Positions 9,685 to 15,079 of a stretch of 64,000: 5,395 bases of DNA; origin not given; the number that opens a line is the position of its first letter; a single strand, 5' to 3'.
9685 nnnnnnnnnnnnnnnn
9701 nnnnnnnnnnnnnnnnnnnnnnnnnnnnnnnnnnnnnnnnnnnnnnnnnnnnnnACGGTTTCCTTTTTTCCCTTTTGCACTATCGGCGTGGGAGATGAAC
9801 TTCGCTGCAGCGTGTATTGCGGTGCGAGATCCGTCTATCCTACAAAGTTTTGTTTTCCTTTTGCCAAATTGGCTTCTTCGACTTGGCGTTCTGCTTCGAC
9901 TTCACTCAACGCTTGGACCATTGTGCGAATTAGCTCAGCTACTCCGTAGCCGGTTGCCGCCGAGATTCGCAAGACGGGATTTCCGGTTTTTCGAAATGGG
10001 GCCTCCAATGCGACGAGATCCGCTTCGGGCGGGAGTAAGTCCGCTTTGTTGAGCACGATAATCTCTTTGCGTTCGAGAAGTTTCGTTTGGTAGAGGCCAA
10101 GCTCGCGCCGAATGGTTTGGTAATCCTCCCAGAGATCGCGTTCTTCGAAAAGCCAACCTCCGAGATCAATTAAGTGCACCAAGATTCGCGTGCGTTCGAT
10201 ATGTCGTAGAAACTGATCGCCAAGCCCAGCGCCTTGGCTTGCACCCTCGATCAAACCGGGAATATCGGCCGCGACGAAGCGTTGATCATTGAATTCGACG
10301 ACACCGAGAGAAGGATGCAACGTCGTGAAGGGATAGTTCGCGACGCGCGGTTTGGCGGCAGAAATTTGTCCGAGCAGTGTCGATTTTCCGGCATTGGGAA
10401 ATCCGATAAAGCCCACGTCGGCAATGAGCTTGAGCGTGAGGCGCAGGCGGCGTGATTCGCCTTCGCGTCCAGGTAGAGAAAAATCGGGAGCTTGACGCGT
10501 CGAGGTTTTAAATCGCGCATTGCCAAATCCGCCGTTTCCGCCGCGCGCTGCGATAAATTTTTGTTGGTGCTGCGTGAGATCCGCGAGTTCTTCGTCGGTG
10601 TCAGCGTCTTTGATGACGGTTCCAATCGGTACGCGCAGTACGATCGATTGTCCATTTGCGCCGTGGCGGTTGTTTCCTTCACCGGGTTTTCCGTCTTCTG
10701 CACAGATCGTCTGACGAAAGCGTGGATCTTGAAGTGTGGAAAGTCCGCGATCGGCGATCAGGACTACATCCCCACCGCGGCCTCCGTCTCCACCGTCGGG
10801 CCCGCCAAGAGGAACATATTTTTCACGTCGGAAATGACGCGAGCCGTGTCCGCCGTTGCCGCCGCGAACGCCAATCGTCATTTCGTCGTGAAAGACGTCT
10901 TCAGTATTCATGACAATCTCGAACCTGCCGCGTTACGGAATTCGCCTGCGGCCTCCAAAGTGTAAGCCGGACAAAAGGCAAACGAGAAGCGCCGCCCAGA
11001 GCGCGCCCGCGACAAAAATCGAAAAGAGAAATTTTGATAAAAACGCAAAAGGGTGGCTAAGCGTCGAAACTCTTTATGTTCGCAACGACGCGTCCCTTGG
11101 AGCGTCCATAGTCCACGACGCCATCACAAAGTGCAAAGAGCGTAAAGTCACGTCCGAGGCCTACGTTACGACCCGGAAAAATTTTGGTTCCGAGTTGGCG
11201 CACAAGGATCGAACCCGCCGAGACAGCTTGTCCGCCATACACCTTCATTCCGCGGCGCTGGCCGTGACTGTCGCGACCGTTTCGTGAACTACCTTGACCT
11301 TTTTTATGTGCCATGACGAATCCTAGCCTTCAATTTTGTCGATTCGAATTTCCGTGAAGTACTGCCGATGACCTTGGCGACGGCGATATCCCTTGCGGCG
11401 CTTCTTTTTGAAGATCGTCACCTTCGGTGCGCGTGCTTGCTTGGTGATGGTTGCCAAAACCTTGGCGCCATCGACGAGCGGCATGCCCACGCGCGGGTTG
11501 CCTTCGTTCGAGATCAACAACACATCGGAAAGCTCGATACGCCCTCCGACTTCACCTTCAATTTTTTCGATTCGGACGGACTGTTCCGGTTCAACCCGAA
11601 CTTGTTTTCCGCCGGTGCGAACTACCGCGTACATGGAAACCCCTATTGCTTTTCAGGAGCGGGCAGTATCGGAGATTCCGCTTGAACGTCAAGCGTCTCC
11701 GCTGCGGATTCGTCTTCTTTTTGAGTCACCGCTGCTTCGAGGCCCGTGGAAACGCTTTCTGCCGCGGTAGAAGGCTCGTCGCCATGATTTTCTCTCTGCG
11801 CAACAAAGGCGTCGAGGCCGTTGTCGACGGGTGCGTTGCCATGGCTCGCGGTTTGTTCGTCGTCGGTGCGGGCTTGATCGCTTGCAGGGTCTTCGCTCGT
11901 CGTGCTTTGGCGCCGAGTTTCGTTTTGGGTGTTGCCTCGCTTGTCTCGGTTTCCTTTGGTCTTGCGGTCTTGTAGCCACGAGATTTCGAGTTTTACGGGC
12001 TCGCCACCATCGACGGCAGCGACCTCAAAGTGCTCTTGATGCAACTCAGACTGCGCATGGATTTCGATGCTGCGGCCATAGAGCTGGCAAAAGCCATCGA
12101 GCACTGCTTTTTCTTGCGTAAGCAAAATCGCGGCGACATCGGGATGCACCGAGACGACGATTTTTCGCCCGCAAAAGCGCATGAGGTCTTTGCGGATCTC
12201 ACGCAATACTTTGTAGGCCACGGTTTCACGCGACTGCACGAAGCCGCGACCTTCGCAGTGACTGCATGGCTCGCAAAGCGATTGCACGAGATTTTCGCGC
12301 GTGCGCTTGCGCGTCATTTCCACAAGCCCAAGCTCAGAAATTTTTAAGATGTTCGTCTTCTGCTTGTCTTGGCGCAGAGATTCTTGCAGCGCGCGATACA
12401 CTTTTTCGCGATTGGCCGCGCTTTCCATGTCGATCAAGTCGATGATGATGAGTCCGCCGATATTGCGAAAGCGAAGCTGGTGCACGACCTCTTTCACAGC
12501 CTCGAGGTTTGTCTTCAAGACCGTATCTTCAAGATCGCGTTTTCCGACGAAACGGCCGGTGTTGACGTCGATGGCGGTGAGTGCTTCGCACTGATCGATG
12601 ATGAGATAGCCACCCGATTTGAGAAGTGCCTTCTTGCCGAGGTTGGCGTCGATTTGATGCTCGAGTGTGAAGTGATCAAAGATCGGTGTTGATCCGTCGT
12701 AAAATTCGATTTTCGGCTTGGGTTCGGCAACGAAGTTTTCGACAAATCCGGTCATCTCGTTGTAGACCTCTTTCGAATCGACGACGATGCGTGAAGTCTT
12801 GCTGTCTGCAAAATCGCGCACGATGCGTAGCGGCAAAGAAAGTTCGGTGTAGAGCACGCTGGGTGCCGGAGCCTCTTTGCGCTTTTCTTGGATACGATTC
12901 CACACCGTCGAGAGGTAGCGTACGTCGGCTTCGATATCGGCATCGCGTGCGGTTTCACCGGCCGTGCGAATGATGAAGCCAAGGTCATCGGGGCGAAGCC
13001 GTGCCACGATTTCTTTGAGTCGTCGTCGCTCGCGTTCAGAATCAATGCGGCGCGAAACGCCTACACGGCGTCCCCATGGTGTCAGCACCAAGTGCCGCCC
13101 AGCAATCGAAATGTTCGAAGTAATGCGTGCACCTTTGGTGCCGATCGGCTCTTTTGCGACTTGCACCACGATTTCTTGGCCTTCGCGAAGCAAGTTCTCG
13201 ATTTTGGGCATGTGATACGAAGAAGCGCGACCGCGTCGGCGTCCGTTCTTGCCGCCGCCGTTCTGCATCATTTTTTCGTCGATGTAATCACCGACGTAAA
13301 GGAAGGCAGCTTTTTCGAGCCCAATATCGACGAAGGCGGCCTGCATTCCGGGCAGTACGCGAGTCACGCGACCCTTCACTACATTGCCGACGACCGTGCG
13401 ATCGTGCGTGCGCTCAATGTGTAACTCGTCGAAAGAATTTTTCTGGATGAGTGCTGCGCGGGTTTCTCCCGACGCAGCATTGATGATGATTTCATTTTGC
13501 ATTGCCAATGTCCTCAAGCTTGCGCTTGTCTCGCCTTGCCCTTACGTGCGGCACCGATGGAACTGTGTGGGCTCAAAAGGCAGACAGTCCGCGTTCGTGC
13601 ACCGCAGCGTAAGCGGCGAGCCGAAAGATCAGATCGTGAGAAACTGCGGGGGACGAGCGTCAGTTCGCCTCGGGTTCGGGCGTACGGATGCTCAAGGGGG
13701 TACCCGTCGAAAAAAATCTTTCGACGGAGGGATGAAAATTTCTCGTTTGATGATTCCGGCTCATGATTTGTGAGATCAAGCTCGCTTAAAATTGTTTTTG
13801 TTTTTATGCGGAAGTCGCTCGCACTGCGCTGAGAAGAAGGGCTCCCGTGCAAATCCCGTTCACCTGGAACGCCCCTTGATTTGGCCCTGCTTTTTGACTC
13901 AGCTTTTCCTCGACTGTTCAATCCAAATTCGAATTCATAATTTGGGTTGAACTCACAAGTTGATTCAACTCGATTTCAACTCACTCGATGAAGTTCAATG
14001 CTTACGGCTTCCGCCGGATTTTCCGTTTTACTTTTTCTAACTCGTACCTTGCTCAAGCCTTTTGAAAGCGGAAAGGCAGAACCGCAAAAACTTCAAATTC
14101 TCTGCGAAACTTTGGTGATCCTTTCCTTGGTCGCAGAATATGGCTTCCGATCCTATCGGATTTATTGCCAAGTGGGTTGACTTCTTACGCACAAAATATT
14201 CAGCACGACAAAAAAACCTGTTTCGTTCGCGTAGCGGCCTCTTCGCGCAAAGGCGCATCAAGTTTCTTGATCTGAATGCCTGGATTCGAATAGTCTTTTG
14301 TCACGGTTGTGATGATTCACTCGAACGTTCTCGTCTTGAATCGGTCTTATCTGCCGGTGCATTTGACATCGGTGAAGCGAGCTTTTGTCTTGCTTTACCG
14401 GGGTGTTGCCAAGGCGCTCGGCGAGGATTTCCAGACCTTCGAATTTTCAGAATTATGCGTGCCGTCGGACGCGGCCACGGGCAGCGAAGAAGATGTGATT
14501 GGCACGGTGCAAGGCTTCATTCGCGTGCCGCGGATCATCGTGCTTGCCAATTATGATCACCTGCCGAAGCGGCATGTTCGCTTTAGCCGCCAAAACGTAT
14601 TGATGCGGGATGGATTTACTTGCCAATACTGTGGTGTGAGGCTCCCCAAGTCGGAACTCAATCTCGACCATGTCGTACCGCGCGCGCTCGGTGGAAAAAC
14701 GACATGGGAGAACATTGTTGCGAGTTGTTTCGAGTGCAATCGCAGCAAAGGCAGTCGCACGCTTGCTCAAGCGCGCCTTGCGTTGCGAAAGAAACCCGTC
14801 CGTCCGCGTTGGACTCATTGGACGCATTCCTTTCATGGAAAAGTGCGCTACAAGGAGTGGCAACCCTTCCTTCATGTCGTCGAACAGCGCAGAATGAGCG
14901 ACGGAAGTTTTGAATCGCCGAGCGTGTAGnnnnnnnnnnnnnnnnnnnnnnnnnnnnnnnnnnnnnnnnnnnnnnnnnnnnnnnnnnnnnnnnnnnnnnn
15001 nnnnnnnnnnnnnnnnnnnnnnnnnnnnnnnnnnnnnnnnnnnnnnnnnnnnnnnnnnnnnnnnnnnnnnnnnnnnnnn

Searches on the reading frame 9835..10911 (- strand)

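Call 74: search_protein_families(library=pfam, proteins=[window:9835-10911:-], max_evalue=1e-8)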
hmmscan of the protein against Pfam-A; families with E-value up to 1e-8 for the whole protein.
window:9835-10911:- (358 aa): 3 families
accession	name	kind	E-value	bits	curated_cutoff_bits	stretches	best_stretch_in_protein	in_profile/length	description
PF01018.28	GTP1_OBG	-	2e-57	193.6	27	1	9-162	2-155/155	GTP1/OBG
PF01926.29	MMR_HSR1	-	1.3e-24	86.9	21.9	1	165-289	1-113/113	50S ribosome-binding GTPase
PF02421.24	FeoB_N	-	6.1e-13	49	27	1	166-225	3-64/156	Ferrous iron transport protein B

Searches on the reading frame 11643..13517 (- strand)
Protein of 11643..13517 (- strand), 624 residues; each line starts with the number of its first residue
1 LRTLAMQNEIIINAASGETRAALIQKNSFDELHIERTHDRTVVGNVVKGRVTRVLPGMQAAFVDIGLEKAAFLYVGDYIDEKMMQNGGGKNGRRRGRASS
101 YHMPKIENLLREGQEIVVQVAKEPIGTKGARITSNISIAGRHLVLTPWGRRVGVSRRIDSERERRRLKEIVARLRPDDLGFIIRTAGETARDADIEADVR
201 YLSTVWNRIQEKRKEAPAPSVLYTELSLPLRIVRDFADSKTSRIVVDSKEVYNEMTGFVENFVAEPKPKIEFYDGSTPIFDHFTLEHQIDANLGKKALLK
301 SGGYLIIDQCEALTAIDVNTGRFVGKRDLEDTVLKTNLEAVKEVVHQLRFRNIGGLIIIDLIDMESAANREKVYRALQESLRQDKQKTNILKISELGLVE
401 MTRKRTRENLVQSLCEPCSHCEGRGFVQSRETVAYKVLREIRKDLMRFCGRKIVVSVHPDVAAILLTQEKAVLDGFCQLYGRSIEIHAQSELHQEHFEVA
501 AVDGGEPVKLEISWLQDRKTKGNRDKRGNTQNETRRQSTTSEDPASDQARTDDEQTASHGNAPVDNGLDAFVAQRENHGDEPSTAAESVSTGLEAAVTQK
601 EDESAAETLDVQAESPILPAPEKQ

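Call 74: search_protein_families(library=pfam, proteins=[window:11643-13517:-], max_evalue=1e-8)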
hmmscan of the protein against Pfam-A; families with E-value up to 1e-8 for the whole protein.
window:11643-13517:- (624 aa): 2 families
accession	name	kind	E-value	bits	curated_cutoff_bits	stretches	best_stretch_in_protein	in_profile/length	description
PF10150.14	RNase_E_G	-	8e-102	340.7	25.5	1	137-406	1-270/270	Ribonuclease E/G family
PF20833.2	RNase_E_G_Thio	-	4.7e-15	55.9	26.8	1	417-500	1-84/86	RNase E/G, Thioredoxin-like domain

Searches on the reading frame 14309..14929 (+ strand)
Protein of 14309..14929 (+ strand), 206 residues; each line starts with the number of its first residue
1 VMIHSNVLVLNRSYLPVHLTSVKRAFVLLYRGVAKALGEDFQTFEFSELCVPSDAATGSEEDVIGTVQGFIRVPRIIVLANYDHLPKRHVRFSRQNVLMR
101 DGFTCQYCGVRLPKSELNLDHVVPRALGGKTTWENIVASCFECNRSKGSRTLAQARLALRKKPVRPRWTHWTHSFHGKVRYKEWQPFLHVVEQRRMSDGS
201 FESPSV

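Call 75: search_protein_families(library=pfam, proteins=[window:14309-14929:+], max_evalue=1e-8)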
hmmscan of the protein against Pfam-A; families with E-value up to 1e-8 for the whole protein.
window:14309-14929:+ (206 aa): 2 families
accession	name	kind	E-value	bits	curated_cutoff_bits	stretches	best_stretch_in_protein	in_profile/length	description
PF14279.12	HNH_5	-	1.6e-15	57.2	27.5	1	105-155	1-51/56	HNH endonuclease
PF01844.29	HNH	-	4.2e-14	52.9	21.4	1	105-150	1-47/47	HNH endonuclease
